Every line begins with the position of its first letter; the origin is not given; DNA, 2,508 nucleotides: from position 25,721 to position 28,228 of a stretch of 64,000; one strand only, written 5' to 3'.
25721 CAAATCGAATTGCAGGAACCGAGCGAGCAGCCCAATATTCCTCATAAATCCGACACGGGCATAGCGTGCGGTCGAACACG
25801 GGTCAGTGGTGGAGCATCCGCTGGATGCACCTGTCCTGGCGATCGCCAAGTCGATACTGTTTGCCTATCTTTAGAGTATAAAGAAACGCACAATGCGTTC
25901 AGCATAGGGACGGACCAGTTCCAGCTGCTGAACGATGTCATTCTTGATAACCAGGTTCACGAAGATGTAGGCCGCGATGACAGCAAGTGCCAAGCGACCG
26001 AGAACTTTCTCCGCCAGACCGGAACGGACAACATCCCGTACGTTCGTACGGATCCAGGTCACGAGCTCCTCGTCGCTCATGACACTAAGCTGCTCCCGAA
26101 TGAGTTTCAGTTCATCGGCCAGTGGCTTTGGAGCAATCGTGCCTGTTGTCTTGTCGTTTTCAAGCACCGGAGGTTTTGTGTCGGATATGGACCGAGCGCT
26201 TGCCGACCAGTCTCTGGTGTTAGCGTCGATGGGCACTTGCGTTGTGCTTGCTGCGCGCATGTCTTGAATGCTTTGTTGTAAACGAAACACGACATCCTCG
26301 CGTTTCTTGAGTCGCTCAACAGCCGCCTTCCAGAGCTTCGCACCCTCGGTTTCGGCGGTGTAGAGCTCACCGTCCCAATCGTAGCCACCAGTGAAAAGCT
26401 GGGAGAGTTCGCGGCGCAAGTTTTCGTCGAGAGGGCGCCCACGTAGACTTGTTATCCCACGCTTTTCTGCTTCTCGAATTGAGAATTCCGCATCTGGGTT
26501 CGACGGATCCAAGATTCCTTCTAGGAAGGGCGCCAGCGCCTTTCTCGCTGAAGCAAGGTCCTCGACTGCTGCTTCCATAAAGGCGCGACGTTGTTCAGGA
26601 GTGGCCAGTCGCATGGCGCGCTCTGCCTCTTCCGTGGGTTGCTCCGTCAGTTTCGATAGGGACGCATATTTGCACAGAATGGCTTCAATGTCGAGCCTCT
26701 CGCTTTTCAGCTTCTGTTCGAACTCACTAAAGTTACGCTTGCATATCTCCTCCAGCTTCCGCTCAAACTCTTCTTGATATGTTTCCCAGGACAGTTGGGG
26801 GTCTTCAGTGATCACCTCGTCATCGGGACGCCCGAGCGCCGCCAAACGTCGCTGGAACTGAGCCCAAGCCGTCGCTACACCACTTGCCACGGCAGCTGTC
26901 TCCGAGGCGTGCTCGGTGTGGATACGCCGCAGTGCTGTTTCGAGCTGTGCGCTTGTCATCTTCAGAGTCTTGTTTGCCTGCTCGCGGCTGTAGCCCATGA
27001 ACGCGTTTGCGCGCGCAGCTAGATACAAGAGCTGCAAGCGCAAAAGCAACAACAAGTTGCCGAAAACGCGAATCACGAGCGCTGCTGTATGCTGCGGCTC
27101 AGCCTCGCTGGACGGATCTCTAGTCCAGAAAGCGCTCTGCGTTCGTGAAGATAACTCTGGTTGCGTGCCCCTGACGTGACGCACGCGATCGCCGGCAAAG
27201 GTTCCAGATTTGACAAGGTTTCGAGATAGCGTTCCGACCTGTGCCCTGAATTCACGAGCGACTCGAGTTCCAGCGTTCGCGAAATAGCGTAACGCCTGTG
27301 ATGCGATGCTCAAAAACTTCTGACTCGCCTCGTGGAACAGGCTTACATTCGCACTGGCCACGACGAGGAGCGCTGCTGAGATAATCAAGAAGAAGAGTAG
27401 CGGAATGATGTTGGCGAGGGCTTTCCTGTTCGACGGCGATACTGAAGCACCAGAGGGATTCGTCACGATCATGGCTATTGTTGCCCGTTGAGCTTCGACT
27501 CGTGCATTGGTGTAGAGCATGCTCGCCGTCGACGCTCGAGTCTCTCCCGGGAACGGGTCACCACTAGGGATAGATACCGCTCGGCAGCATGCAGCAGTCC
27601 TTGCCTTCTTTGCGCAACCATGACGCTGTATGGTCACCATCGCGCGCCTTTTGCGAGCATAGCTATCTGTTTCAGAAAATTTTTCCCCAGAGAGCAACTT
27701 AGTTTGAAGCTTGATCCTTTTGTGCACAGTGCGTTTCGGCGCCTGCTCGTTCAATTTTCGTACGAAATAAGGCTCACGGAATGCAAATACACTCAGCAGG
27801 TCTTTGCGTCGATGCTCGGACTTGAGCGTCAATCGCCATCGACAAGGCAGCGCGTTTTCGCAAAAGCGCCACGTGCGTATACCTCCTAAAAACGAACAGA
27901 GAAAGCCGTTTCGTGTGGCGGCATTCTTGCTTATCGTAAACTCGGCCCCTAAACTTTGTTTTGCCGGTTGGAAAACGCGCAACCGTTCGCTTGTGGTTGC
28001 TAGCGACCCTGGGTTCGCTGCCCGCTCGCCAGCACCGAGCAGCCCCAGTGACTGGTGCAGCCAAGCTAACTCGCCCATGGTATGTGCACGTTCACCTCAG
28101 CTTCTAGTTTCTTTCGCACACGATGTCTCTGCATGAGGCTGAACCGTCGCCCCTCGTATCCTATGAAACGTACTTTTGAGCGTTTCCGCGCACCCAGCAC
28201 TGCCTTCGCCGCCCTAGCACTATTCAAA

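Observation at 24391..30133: Second inverted-repeat cassette: 0.86-kb arms enclosing a 4-kb core with one coiled-coil membrane protein gene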

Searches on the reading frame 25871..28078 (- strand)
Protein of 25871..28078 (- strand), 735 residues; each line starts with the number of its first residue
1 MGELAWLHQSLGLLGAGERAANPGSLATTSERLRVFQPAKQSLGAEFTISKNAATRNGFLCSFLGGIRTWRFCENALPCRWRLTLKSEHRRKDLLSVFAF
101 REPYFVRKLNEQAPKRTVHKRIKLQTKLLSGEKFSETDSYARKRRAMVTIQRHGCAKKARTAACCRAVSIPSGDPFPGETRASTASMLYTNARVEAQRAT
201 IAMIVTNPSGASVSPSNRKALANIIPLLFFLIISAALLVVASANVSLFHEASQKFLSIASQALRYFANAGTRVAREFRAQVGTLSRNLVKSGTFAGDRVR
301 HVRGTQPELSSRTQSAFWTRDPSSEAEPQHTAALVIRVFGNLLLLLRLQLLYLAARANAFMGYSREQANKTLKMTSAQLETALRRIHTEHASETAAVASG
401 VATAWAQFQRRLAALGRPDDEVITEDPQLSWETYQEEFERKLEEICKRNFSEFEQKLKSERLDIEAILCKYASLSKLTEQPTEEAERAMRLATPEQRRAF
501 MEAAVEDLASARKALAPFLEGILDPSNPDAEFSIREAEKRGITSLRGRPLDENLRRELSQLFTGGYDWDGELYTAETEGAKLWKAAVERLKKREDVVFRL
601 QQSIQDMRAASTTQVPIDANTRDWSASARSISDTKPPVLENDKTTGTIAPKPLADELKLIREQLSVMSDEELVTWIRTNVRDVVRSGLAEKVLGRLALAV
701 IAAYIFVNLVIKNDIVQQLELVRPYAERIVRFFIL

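Call 9: search_protein_families(library=pfam, proteins=[window:25871-28078:-], max_evalue=0.01)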
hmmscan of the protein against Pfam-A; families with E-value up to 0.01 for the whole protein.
window:25871-28078:- (735 aa): 0 families

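Call 12: find_homologous_proteins(query=window:25871-28078:-, max_evalue=0.001)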
Query window:25871-28078:- (735 aa): 1 proteins with E <= 0.001 among 8000 candidates.
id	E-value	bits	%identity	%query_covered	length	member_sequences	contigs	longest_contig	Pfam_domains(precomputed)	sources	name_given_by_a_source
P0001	0.0e+0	1608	100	100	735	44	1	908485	-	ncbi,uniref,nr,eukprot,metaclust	ncbi:hypothetical protein CYME_CMP105C [Cyanidioschyzon merolae strain 10D]|uniref:Uncharacterized p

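Call 13: find_encoding_contigs(protein=P0001, flank=10000, max_places=3)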
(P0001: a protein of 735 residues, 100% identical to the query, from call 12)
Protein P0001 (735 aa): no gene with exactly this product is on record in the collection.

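Call 25: find_encoding_contigs(protein=P0037, flank=10000, max_places=6)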
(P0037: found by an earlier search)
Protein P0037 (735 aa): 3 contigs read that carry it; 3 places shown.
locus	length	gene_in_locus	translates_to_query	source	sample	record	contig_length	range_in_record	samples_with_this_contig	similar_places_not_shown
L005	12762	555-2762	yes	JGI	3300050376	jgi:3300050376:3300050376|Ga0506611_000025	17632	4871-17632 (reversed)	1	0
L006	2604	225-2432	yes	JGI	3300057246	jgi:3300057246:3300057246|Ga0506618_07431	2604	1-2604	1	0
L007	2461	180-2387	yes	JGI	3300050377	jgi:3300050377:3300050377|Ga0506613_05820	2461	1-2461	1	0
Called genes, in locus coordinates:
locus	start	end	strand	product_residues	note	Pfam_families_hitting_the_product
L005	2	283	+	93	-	?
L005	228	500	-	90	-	-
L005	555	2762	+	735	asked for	-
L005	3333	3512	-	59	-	-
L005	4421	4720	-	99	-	-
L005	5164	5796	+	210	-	-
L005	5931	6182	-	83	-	-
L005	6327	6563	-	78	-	-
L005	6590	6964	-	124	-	-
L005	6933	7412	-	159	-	-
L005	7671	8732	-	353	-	PF00892:EamA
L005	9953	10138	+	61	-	-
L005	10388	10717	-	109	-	-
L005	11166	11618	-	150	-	-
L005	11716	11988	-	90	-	-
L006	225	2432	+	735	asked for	-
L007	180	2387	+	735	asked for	-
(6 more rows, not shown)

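Call 26: find_encoding_contigs(protein=P0036, flank=10000, max_places=6)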
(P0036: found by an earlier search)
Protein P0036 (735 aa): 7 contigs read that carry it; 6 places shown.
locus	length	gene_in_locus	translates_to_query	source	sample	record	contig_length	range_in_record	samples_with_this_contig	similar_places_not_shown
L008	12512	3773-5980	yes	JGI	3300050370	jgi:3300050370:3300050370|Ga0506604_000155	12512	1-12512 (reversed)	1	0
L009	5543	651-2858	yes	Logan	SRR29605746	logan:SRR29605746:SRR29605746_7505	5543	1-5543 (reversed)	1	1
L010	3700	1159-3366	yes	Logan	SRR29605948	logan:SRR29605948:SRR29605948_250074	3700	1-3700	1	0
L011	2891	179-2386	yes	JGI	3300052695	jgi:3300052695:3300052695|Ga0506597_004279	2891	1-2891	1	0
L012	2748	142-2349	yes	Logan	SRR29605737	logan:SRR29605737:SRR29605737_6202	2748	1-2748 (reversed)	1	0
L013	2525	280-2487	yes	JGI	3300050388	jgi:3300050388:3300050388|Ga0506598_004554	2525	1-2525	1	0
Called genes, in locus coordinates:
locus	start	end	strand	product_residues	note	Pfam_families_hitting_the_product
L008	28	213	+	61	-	-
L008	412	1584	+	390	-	PF00297:Ribosomal_L3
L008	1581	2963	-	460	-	PF08627:CRT-like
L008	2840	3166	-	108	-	-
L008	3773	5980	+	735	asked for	-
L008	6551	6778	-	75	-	-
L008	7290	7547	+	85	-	-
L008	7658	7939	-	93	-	-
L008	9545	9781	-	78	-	-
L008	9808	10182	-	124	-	-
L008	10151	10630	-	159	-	-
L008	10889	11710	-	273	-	PF00892:EamA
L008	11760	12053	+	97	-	-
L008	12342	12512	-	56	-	?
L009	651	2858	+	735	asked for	-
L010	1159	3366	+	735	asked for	-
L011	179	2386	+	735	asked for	-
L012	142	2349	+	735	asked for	-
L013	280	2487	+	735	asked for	-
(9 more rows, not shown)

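Call 30: search_protein_representatives(protein=window:25871-28078:-)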
Query: 735 residues. Proteins with E-value up to 0.001 (for the whole library): 6; up to 1e-10: 5; up to 1e-30: 3. The best 6 are listed.
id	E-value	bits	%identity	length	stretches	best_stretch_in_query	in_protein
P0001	0.0e+00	1608.3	100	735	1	1-735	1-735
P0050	1.4e-117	410.2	55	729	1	286-735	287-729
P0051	1.6e-115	403.4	47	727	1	224-735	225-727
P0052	2.1e-14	69.3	26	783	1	371-732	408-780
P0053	3.1e-11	58.8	31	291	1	440-727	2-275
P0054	4.2e-05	38.6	36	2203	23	478-519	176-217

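Call 31: find_encoding_contigs(protein=P0050, flank=10000, max_places=4)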
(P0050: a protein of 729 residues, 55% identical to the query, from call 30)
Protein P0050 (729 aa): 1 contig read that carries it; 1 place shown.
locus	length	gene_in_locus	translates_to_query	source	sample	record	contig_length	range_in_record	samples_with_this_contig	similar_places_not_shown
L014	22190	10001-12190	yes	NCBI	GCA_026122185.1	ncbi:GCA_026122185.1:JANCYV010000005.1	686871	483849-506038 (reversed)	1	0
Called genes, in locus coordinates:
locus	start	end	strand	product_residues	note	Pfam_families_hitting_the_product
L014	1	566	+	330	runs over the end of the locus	PF08100:Dimerisation, PF00891:Methyltransf_2, PF01209:Ubie_methyltran (weak), PF05175:MTS, PF13489:Methyltransf_23 (weak), PF08242:Methyltransf_12, PF13649:Methyltransf_25, PF13847:Methyltransf_31, +1 more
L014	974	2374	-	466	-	PF00730:HhH-GPD, PF00633:HHH (weak), PF14815:NUDIX_4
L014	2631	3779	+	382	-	PF02338:OTU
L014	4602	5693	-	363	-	-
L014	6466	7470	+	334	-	PF00892:EamA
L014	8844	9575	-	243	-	-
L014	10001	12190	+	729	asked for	-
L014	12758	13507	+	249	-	PF13301:DUF4079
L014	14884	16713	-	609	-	PF00282:Pyridoxal_deC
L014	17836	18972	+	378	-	PF00106:adh_short, PF08659:KR, PF13561:adh_short_C2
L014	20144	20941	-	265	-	PF04191:PEMT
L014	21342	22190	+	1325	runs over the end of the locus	PF05378:Hydant_A_N, PF01968:Hydantoinase_A, PF19278:Hydant_A_C (weak), PF02538:Hydantoinase_B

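Call 32: find_encoding_contigs(protein=P0051, flank=10000, max_places=4)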
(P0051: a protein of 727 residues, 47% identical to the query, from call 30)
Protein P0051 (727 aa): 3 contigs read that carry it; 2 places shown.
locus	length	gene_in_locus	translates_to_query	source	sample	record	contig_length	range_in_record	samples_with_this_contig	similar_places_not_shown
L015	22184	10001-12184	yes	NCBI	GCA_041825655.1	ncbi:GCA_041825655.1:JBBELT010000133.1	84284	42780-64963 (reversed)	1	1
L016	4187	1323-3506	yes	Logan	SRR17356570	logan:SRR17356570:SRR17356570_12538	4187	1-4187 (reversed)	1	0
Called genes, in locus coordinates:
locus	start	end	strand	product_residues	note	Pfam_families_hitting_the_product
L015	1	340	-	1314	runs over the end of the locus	PF05378:Hydant_A_N, PF01968:Hydantoinase_A, PF02538:Hydantoinase_B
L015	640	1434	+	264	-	PF04191:PEMT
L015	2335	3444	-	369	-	PF00106:adh_short, PF08659:KR, PF13561:adh_short_C2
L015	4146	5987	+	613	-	PF00282:Pyridoxal_deC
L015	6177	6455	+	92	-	-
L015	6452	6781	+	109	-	-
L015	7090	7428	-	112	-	-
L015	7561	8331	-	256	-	PF13301:DUF4079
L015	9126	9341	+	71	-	-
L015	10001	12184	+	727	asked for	-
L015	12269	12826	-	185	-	-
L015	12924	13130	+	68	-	-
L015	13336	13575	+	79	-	-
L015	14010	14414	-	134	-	-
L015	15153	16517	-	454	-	PF00892:EamA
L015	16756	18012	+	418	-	-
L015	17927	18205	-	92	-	-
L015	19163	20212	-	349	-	PF02338:OTU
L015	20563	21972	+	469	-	PF00730:HhH-GPD, PF00633:HHH, PF14815:NUDIX_4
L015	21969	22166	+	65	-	-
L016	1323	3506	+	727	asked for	-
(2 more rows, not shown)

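Call 53: find_encoding_contigs(protein=P0052, flank=10000, max_places=3)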
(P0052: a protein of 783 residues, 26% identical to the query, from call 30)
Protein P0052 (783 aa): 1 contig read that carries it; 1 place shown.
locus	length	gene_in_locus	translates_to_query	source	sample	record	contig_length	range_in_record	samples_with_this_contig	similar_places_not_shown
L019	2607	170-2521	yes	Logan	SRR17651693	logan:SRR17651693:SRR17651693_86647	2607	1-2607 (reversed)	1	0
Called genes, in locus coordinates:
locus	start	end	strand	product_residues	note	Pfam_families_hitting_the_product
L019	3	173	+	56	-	?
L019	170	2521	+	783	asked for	-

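Call 58: find_encoding_contigs(protein=P0046, flank=10000, max_places=10)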
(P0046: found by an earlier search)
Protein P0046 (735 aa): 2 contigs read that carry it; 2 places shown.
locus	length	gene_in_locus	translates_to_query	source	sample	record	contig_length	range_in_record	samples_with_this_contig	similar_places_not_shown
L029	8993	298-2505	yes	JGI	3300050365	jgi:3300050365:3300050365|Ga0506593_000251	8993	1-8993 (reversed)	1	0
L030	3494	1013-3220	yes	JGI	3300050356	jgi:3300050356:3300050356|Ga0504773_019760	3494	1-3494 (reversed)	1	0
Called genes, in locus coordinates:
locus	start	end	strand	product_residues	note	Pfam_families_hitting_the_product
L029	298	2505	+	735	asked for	-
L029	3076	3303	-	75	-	-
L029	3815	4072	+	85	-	-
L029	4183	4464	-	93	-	-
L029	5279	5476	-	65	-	-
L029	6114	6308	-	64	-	-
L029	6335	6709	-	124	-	-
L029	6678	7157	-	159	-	-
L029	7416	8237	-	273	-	PF00892:EamA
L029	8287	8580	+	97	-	-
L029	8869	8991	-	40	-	?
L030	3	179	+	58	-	?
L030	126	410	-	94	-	-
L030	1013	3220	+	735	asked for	-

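Call 62: search_protein_families(library=pfam, proteins=[P0001, P0050, P0051, P0052, P0053], max_evalue=1)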
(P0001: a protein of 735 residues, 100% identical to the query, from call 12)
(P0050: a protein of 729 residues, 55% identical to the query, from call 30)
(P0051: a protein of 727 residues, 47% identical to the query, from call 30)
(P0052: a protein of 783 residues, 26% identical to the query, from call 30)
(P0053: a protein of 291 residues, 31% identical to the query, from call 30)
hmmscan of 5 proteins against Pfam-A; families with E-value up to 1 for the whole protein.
P0001 (735 aa): 2 families
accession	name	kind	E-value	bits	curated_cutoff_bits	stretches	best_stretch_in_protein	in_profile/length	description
PF22562.2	UBA_7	-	0.12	12.7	27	1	361-383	11-34/48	UBA-like domain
PF11245.13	DUF2544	-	0.22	11.4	25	1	115-163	157-205/246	Protein of unknown function (DUF2544)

P0050 (729 aa): 1 family
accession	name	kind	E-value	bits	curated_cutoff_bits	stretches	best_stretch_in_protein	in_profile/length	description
PF15934.10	Yuri_gagarin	-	0.0036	17.7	28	1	451-520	112-181/234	Yuri gagarin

P0051 (727 aa): 1 family
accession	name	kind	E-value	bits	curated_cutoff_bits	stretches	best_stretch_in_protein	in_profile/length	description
PF12430.13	ABA_GPCR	-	0.14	12.4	22.1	1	230-296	42-108/180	Abscisic acid G-protein coupled receptor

P0052 (783 aa): 0 families

P0053 (291 aa): 2 families
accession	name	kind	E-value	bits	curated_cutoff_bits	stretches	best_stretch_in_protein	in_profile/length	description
PF02464.23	CinA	-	0.05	13.7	23.5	1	49-102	69-122/155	Competence-damaged protein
PF16008.10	DUF4778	-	0.2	12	27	0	139-184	132-176/284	Domain of unknown function (DUF4778)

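Call 67: list_cluster_members(proteins=[P0051, P0052, P0053, P0050])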
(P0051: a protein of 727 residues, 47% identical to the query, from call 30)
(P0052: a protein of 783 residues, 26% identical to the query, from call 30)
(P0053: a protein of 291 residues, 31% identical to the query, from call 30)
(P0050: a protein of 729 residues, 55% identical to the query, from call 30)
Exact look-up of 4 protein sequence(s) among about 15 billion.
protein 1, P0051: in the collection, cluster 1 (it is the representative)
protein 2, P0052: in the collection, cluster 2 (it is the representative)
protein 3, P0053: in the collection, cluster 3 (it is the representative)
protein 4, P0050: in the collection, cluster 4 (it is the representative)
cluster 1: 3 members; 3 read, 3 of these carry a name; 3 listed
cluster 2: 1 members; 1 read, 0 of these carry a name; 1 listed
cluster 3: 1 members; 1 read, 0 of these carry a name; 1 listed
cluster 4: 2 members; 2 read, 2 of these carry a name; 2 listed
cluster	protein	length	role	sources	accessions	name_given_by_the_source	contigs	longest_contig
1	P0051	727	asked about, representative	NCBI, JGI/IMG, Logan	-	hypothetical protein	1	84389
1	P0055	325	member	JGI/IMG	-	hypothetical protein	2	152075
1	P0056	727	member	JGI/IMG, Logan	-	hypothetical protein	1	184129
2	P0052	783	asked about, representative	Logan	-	-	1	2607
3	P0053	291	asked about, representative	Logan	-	-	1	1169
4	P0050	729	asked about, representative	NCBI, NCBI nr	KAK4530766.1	hypothetical protein CCYA_CCYA05G1623 [Cyanidiococcus yangmingshanensis]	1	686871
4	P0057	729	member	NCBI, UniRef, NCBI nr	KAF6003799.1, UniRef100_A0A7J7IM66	hypothetical protein F1559_001636 [Cyanidiococcus yangmingshanensis] | Uncharacterized protein n=1 Tax=Cyanidiococcus yangmingshanensis TaxID=2690220 ...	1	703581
